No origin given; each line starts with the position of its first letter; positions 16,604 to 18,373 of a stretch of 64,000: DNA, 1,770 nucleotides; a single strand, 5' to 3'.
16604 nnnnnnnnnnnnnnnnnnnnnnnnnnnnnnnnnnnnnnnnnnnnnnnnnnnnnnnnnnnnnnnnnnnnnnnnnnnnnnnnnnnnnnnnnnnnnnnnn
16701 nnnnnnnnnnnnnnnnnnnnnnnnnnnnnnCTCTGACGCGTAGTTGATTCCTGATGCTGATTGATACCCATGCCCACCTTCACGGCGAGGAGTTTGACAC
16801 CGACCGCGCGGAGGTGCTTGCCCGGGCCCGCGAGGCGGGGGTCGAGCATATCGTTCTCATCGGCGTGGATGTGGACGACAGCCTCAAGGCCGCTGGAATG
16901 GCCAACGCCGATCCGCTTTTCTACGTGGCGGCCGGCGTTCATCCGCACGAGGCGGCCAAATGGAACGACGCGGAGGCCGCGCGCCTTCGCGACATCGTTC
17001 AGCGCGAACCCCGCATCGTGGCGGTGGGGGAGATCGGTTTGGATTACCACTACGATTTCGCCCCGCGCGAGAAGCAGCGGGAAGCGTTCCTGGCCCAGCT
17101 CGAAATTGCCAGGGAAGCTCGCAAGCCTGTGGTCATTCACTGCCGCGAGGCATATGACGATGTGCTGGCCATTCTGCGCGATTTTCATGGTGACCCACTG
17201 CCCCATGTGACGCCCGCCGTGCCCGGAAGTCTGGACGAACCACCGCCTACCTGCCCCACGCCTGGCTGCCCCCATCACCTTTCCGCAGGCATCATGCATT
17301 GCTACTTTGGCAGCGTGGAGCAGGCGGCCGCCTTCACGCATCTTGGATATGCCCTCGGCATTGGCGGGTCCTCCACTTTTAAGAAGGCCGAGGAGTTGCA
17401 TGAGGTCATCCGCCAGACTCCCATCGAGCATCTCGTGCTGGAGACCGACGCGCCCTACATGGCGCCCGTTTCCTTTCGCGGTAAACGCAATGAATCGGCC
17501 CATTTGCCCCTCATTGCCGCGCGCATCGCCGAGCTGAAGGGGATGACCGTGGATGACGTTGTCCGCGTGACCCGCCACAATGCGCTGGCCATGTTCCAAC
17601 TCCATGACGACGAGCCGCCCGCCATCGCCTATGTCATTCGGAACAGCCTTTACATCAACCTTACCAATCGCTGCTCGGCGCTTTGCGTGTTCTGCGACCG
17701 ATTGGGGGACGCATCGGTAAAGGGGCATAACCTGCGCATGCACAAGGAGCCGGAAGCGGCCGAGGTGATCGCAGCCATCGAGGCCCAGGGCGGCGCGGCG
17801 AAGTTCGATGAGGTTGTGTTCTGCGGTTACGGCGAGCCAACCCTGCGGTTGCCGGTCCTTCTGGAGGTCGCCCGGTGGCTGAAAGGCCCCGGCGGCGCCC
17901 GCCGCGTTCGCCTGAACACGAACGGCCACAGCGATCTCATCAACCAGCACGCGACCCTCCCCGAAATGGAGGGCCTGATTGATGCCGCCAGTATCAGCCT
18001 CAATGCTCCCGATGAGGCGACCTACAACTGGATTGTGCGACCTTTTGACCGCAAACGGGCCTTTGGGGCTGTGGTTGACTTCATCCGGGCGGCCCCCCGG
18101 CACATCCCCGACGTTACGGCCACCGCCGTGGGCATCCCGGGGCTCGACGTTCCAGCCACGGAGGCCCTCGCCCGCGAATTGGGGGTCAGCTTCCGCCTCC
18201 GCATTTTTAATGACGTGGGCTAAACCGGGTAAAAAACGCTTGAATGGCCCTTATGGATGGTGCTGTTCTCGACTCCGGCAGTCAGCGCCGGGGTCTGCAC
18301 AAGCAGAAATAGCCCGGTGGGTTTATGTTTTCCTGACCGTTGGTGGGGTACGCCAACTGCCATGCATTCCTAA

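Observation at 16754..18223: Single-polypeptide fusion of a TatD-family hydrolase with a TatD-associated radical SAM domain, sitting next to dcd and an ATP-cone kinase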

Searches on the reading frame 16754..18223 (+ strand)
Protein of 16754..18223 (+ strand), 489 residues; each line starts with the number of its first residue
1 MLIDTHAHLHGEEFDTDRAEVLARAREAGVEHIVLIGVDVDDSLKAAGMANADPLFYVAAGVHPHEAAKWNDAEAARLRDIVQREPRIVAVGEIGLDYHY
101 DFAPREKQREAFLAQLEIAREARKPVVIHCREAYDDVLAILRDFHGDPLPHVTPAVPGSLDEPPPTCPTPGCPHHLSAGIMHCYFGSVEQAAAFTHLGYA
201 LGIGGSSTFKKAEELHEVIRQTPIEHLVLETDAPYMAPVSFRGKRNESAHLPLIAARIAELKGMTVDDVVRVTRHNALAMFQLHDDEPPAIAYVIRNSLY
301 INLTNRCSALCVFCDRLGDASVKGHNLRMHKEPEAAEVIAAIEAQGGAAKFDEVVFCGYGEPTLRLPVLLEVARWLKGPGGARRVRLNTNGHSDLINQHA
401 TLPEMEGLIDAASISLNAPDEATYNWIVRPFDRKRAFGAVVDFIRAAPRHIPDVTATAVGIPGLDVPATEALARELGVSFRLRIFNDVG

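Call 3: search_protein_families(library=pfam, proteins=[window:16754-18223:+], max_evalue=0.01)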
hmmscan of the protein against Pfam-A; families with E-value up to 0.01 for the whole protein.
window:16754-18223:+ (489 aa): 2 families
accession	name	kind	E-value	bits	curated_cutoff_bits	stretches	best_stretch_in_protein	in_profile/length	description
PF01026.27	TatD_DNase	-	9.7e-77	258.2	27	1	3-282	1-253/253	TatD related DNase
PF04055.27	Radical_SAM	-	3.8e-17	63.4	29.5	1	301-466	1-156/166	Radical SAM superfamily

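Call 4: search_protein_families(library=ncbifam, proteins=[window:16754-18223:+], max_evalue=0.01)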
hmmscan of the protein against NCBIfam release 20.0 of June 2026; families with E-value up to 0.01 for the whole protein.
window:16754-18223:+ (489 aa): 17 families
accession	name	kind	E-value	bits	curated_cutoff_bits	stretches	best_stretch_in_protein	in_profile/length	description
TIGR00010.1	TIGR00010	subfamily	6.3e-74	248.6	206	2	2-145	1-144/253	YchF/TatD family DNA exonuclease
TIGR04038.1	tatD_link_rSAM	subfamily_domain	2.3e-69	233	129.7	1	291-485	2-191/192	TatD family nuclease-associated radical SAM protein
NF007745.0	PRK10425.1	equivalog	5.1e-53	179.9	395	2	5-144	4-142/260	3'-5' ssDNA/RNA exonuclease TatD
TIGR04100.1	rSAM_pair_X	hypoth_equivalog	1.7e-49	168.1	262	1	291-485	2-196/197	TIGR04100 family radical SAM protein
NF008075.0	PRK10812.1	equivalog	2.5e-44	151.5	438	2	178-284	151-257/265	metal-dependent hydrolase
NF008522.0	PRK11449.1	equivalog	8.4e-41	139.8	481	2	2-141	5-145/259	metal-dependent hydrolase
NF041926.1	QatD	equivalog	8.5e-15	54.5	230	2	4-143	1-134/239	Qat anti-phage system TatD family nuclease QatD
TIGR02668.1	moaA_archaeal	equivalog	4.9e-08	32.3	325.25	1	298-447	11-143/303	GTP 3',8-cyclase MoaA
TIGR04317.1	W_rSAM_matur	equivalog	7.2e-08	31.9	380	1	298-440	5-133/349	tungsten cofactor oxidoreductase radical SAM maturase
NF001199.0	PRK00164.2-1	equivalog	3.2e-07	29.8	231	1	297-432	12-134/308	GTP 3',8-cyclase MoaA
TIGR02666.1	moaA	equivalog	3.2e-05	23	284.05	1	298-447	11-150/336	GTP 3',8-cyclase MoaA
TIGR00048.1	rRNA_mod_RlmN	equivalog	0.00068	18.7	290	1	291-445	99-249/355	dual-specificity RNA methyltransferase RlmN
NF038170.1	lachnocin_rSAM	equivalog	0.0024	16.8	550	1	297-446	76-222/440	lachnocin radical SAM maturase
NF045702.1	rSAM_GDGT_ether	equivalog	0.003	16.2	450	1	300-392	89-174/486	tetraether lipid synthase Tes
TIGR03977.1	rSAM_pair_HxsC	equivalog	0.0048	15.8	267.9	1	300-393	28-110/292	His-Xaa-Ser system radical SAM maturase HxsC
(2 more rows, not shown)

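Call 5: find_homologous_proteins(query=window:16754-18223:+, max_evalue=1e-10)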
Query window:16754-18223:+ (489 aa): 6461 proteins with E <= 1e-10 among 8000 candidates; the best 120 are listed.
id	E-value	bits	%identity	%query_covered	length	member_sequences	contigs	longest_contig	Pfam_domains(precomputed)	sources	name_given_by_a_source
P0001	0.0e+0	1115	100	100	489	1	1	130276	PF01026.28,PF04055.28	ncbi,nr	ncbi:MAG: TatD family nuclease-associated radical SAM protein [Candidatus Sumerlaeaceae bacterium]|n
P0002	3.6e-189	648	61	100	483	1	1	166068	PF01026.28,PF04055.28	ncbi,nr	ncbi:MAG: TatD family nuclease-associated radical SAM protein [Candidatus Sumerlaeaceae bacterium]|n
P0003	5.8e-189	647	60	100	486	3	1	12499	PF01026.28,PF04055.28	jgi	jgi:TatD DNase family protein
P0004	8.9e-181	620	58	100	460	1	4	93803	PF01026.28,PF04055.28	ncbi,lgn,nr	ncbi:MAG: TatD family hydrolase [bacterium]|nr:YchF/TatD family DNA exonuclease [Candidatus Sumerlae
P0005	6.5e-132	459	46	100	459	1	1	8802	PF01026.28,PF04055.28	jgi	-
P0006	6.4e-131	456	47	100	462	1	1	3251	PF01026.28,PF04055.28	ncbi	-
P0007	9.1e-131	455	47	100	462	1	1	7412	PF01026.28,PF04055.28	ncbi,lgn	-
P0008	1.4e-130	455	47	100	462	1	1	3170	PF01026.28,PF04055.28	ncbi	-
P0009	1.7e-130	454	46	100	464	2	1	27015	PF01026.28,PF04055.28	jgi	jgi:TatD DNase family protein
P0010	2.8e-130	454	47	100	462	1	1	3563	PF01026.28,PF04055.28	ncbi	-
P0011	6.1e-130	453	47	100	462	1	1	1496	PF01026.28,PF04055.28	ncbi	-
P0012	1.1e-128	448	46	100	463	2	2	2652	PF01026.28,PF04055.28,PF01979.27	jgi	-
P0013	1.2e-127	445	44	100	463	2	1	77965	PF01026.28,PF04055.28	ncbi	-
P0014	1.4e-127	445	46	99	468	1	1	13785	PF01026.28,PF04055.28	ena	-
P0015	1.5e-127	445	45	99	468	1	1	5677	PF01026.28,PF04055.28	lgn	-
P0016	3.1e-127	444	45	100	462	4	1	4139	PF01026.28,PF04055.28,PF01979.27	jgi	jgi:TatD DNase family protein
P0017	3.7e-127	443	45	100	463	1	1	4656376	PF01026.28,PF04055.28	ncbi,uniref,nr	ncbi:radical SAM protein [Desulfuromonas versatilis]|uniref:Radical SAM protein n=1 Tax=Desulfuromon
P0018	4.0e-127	443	45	100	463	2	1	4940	PF01026.28,PF04055.28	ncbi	-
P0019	8.1e-127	442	46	100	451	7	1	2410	PF01026.28,PF04055.28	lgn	-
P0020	8.2e-127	442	43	100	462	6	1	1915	PF01026.28,PF04055.28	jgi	jgi:TatD DNase family protein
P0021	9.6e-127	442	47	99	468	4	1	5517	PF01026.28,PF04055.28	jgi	jgi:TatD DNase family protein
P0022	1.1e-126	442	46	99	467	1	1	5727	PF01026.28,PF04055.28,PF01979.27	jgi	jgi:TatD DNase family protein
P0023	4.3e-126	440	44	100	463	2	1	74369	PF01026.28,PF04055.28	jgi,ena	-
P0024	5.3e-126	440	45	100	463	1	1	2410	PF01026.28,PF04055.28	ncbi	-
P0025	7.1e-126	439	45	100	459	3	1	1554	PF01026.28,PF04055.28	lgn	-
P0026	8.1e-126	439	45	100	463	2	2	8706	PF01026.28,PF04055.28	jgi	jgi:TatD DNase family protein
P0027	8.7e-126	439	45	99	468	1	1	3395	PF01026.28,PF04055.28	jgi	jgi:TatD DNase family protein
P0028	1.0e-125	439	46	100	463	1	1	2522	PF01026.28,PF04055.28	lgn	-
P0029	1.2e-125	438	45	99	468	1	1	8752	PF01026.28,PF04055.28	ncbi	-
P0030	1.5e-125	438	44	100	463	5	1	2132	PF01026.28,PF04055.28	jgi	jgi:TatD DNase family protein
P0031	2.2e-125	438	45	99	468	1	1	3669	PF01026.28,PF04055.28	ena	-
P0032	2.8e-125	437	45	100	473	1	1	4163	PF01026.28,PF04055.28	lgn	-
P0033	3.7e-125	437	44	100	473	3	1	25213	PF01026.28,PF04055.28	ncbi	-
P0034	4.2e-125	437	44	100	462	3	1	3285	PF01026.28,PF04055.28,PF01979.27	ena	-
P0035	5.7e-125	436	43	100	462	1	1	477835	PF01026.28,PF04055.28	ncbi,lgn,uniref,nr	ncbi:TatD DNase family protein [Malonomonas rubra DSM 5091]|uniref:TatD DNase family protein n=1 Tax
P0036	6.8e-125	436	44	100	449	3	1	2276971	PF01026.28,PF04055.28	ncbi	ncbi:TatD family nuclease-associated radical SAM protein [Thermodesulfovibrio hydrogeniphilus]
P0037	6.9e-125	436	45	100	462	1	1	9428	PF01026.28,PF04055.28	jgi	jgi:TatD DNase family protein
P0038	7.2e-125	436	43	100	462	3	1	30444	PF01026.28,PF04055.28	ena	-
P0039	7.3e-125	436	48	99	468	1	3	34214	PF01026.28,PF04055.28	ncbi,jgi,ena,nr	ncbi:MAG TPA: TatD family hydrolase [Bacteroidota bacterium]|nr:TatD family hydrolase [Bacteroidota 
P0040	1.7e-124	435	46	97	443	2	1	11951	PF01026.28,PF04055.28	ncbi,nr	ncbi:MAG: YchF/TatD family DNA exonuclease [Nitrospirae bacterium]|nr:MAG: YchF/TatD family DNA exon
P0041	1.9e-124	434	43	100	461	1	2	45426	PF01026.28,PF04055.28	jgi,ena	-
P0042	2.1e-124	434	44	100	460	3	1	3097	PF01026.28,PF04055.28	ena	-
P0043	2.7e-124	434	44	100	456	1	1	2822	PF01026.28,PF04055.28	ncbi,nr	ncbi:MAG: YchF/TatD family DNA exonuclease [bacterium]|nr:YchF/TatD family DNA exonuclease [bacteriu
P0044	2.9e-124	434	44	100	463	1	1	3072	PF01026.28,PF04055.28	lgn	-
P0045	3.1e-124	434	45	100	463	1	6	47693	PF01026.28,PF04055.28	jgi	jgi:TatD DNase family protein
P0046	3.1e-124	434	46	99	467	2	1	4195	PF01026.28,PF04055.28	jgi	jgi:TatD DNase family protein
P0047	3.2e-124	434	44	100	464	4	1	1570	PF01026.28,PF04055.28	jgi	jgi:TatD DNase family protein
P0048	4.0e-124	433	45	100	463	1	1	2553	PF01026.28,PF04055.28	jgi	-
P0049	4.9e-124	433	43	100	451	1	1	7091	PF01026.28,PF04055.28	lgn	-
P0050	5.9e-124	433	44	100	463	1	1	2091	PF01026.28,PF04055.28,PF01979.27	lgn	-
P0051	7.4e-124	432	43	100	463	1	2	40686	PF01026.28,PF04055.28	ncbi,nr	ncbi:MAG: YchF/TatD family DNA exonuclease [Desulfuromonadales bacterium]|nr:YchF/TatD family DNA ex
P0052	8.0e-124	432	44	100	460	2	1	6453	PF01026.28,PF04055.28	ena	-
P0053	8.2e-124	432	43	100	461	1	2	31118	PF01026.28,PF04055.28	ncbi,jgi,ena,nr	ncbi:MAG: radical SAM protein [Desulfuromonas sp.]|nr:MAG: radical SAM protein [Desulfuromonas sp.]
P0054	8.5e-124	432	45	100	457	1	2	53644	PF01026.28,PF04055.28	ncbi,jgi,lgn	jgi:TatD DNase family protein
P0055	8.8e-124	432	46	100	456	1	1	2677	PF01026.28,PF04055.28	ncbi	-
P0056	9.2e-124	432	45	99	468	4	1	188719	PF01026.28,PF04055.28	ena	-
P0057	9.3e-124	432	45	99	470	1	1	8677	PF01026.28,PF04055.28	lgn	-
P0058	1.2e-123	432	47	100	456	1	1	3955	PF01026.28,PF04055.28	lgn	-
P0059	1.2e-123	432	42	100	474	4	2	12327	PF01026.28,PF04055.28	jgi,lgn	jgi:TatD DNase family protein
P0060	1.4e-123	432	44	100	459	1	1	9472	PF01026.28,PF04055.28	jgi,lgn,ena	-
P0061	1.5e-123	431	46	100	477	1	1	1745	PF01026.28,PF04055.28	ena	-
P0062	1.6e-123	431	45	100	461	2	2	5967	PF01026.28,PF04055.28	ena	-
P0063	1.9e-123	431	43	100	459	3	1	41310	PF01026.28,PF04055.28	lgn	-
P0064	2.3e-123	431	43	100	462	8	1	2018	PF01026.28,PF04055.28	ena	-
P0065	2.3e-123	431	46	100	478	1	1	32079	PF01026.28,PF04055.28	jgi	-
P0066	2.4e-123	431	45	100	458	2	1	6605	PF01026.28,PF04055.28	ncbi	-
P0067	3.2e-123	430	46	100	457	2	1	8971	PF01026.28,PF04055.28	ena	-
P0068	3.6e-123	430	44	100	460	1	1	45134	PF01026.28,PF04055.28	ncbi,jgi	-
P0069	5.4e-123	430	47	100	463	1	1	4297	PF01026.28,PF04055.28,PF01979.27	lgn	-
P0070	8.6e-123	429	48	99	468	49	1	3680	PF01026.28,PF04055.28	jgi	jgi:TatD DNase family protein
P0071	9.7e-123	429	44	100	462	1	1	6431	PF01026.28,PF04055.28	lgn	-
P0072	1.0e-122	429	44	99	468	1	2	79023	PF01026.28,PF04055.28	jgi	jgi:TatD DNase family protein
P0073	1.3e-122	428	47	100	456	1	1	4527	PF01026.28,PF04055.28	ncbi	-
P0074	1.3e-122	428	44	100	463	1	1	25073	PF01026.28,PF04055.28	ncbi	-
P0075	1.7e-122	428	44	100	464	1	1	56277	PF01026.28,PF04055.28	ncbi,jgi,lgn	-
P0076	2.1e-122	428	47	97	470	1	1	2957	PF01026.28,PF04055.28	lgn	-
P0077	2.3e-122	428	44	100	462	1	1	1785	PF01026.28,PF04055.28,PF01979.27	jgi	jgi:TatD DNase family protein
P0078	3.3e-122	427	46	99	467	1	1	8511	PF01026.28,PF04055.28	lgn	-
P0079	3.4e-122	427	43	100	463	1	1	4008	PF01026.28,PF04055.28,PF01979.27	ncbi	-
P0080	3.4e-122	427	44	100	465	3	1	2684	PF01026.28,PF04055.28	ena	-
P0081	3.5e-122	427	47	99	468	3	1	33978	PF01026.28,PF04055.28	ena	-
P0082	3.6e-122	427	46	98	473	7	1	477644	PF01026.28,PF04055.28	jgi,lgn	jgi:TatD DNase family protein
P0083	3.6e-122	427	44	100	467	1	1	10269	PF01026.28,PF04055.28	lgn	-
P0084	3.7e-122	427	43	100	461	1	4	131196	PF01026.28,PF04055.28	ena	-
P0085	3.8e-122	427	44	100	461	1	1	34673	PF01026.28,PF04055.28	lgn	-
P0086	3.9e-122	427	47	100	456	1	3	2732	PF01026.28,PF04055.28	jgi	jgi:TatD DNase family protein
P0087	4.0e-122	427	43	100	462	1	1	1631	PF01026.28,PF04055.28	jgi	jgi:TatD DNase family protein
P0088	4.3e-122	427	43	100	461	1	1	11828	PF01026.28,PF04055.28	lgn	-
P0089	4.6e-122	427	42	100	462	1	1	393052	PF01026.28,PF04055.28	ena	-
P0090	5.1e-122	426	45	99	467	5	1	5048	PF01026.28,PF04055.28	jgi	jgi:TatD DNase family protein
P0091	6.6e-122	426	45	100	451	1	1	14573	PF01026.28,PF04055.28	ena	-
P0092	6.8e-122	426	45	100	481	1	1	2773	PF01026.28,PF04055.28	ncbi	-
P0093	6.9e-122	426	45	100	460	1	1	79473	PF01026.28,PF04055.28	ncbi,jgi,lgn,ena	ncbi:MAG: YchF/TatD family DNA exonuclease [Nitrospirota bacterium]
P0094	7.6e-122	426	44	100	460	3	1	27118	PF01026.28,PF04055.28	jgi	jgi:TatD DNase family protein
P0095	8.5e-122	426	42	100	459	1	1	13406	PF01026.28,PF04055.28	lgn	-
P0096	8.6e-122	426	44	100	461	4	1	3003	PF01026.28,PF04055.28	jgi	-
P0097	9.2e-122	426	46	100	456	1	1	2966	PF01026.28,PF04055.28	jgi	jgi:TatD DNase family protein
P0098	9.5e-122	426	46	99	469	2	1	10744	PF01026.28,PF04055.28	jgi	jgi:TatD DNase family protein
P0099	1.0e-121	425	42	100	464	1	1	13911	PF01026.28,PF04055.28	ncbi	-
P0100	1.1e-121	425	44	99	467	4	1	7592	PF01026.28,PF04055.28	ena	-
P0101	1.2e-121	425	46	100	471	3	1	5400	PF01026.28,PF04055.28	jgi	-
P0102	1.3e-121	425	46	99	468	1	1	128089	PF01026.28,PF04055.28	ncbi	ncbi:MAG: TatD family hydrolase [Bacteroidota bacterium]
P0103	1.4e-121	425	43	100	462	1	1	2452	PF01026.28,PF04055.28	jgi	jgi:TatD DNase family protein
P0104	1.5e-121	425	44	99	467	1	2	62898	PF01026.28,PF04055.28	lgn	-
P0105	1.6e-121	425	44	99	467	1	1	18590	PF01026.28,PF04055.28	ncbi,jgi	jgi:TatD DNase family protein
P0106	1.6e-121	425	44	99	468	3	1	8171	PF01026.28,PF04055.28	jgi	-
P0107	1.6e-121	425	45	100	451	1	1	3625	PF01026.28,PF04055.28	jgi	jgi:TatD DNase family protein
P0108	1.7e-121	425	43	100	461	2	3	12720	PF01026.28,PF04055.28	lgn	-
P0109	1.7e-121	425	46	99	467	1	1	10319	PF01026.28,PF04055.28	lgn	-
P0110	1.8e-121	425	41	100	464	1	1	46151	PF01026.28,PF04055.28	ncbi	-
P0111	2.2e-121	424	45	100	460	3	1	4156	PF01026.28,PF04055.28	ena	-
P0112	2.5e-121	424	44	100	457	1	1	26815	PF01026.28,PF04055.28,PF01979.27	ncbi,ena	-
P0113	2.5e-121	424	45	100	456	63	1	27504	PF01026.28,PF04055.28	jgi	jgi:TatD DNase family protein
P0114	2.5e-121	424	42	100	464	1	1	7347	PF01026.28,PF04055.28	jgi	-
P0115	2.6e-121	424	47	99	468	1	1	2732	PF01026.28,PF04055.28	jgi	jgi:TatD DNase family protein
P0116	2.6e-121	424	43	100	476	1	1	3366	PF01026.28,PF04055.28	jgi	jgi:TatD DNase family protein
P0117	2.7e-121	424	43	100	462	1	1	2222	PF01026.28,PF04055.28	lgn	-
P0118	2.7e-121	424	46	99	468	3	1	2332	PF01026.28,PF04055.28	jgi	jgi:TatD DNase family protein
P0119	2.9e-121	424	42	100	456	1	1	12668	PF01026.28,PF04055.28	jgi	jgi:TatD DNase family protein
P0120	2.9e-121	424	42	100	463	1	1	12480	PF01026.28,PF04055.28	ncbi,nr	ncbi:MAG: YchF/TatD family DNA exonuclease [Desulfuromusa sp.]|nr:YchF/TatD family DNA exonuclease [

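Call 9: find_encoding_contigs(protein=P0002, flank=6000, max_places=2)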
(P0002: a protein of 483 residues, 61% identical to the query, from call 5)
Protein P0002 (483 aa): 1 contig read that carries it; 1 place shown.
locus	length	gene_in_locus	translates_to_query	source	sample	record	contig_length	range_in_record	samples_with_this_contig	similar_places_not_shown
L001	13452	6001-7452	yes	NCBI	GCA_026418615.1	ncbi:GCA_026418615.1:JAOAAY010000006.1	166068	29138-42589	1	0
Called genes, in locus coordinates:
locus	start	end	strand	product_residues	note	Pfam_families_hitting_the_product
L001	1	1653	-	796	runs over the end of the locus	PF00912:Transgly, PF00905:Transpeptidase, PF06832:BiPBP_C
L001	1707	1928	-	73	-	-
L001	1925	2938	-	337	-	PF00941:FAD_binding_5, PF03450:CO_deh_flav_C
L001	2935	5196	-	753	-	PF01315:Ald_Xan_dh_C, PF02738:MoCoBD_1, PF20256:MoCoBD_2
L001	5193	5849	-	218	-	PF00111:Fer2, PF01799:Fer2_2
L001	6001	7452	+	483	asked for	PF01026:TatD_DNase, PF04055:Radical_SAM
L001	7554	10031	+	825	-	PF01588:tRNA_bind, PF03483:B3_4, PF03484:B5, PF17759:tRNA_synthFbeta, PF03147:FDX-ACB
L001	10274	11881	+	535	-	PF13231:PMT_2 (weak)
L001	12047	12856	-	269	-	-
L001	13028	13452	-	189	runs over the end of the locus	-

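Call 10: find_encoding_contigs(protein=P0017, flank=6000, max_places=2)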
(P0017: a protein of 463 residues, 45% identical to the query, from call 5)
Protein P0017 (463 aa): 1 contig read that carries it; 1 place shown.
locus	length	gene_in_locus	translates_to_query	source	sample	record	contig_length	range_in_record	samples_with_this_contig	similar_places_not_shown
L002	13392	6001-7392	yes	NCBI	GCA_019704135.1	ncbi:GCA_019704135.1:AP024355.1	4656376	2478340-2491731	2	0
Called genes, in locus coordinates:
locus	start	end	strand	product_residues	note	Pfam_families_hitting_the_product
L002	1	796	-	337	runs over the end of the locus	PF04055:Radical_SAM, PF16199:Radical_SAM_C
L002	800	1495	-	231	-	PF22935:RM44_endonuclase (weak), PF14622:Ribonucleas_3_3, PF00636:Ribonuclease_3, PF00035:dsrm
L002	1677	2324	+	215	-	PF02223:Thymidylate_kin, PF13521:AAA_28 (weak)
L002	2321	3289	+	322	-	PF13177:DNA_pol3_delta2, PF09115:DNApol3-delta_C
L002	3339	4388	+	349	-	PF04468:PSP1, PF28472:PSP1_3rd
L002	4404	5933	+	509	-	PF00133:tRNA-synt_1, PF01406:tRNA-synt_1e, PF09334:tRNA-synt_1g, PF00133:tRNA-synt_1, PF01406:tRNA-synt_1e (weak), PF08264:Anticodon_1, PF19303:Anticodon_3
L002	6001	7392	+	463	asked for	PF01026:TatD_DNase, PF04055:Radical_SAM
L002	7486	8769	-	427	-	PF00860:Xan_ur_permease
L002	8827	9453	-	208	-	PF14681:UPRTase, PF00156:Pribosyltran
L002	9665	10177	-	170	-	PF02915:Rubrerythrin, PF09537:DUF2383 (faint), PF13668:Ferritin_2 (faint), PF22277:EncFtn-like (faint), PF02915:Rubrerythrin (weak)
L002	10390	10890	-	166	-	PF02915:Rubrerythrin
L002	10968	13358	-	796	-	PF05170:AsmA, PF05359:DUF748, PF13116:YhdP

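Call 11: find_encoding_contigs(protein=P0036, flank=6000, max_places=2)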
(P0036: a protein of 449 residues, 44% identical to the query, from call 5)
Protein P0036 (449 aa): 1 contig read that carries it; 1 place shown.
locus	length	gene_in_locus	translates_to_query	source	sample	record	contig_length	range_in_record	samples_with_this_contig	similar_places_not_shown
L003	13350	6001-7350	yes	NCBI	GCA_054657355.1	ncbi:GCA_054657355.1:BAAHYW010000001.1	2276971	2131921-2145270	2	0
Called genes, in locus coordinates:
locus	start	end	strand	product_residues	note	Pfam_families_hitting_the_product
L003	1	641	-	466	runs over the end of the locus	PF01171:ATP_bind_3, PF11734:TilS_C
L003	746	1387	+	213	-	PF00578:AhpC-TSA, PF08534:Redoxin, PF10417:1-cysPrx_C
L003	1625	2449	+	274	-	-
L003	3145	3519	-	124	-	PF00872:Transposase_mut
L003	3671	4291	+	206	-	-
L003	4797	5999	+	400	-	PF01676:Metalloenzyme, PF10143:PhosphMutase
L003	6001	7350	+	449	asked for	PF01026:TatD_DNase, PF04055:Radical_SAM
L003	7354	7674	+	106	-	-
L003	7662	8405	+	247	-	PF06750:A24_N_bact, PF01478:Peptidase_A24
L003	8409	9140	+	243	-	PF05673:DUF815, PF13191:AAA_16 (faint)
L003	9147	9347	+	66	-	-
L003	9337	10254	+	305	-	PF22082:TtuA_LIM_N (weak), PF01171:ATP_bind_3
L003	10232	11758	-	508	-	PF00682:HMGL-like, PF22617:HCS_D2, PF08502:LeuA_dimer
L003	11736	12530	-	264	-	PF01066:CDP-OH_P_transf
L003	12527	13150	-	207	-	PF02666:PS_Dcarbxylase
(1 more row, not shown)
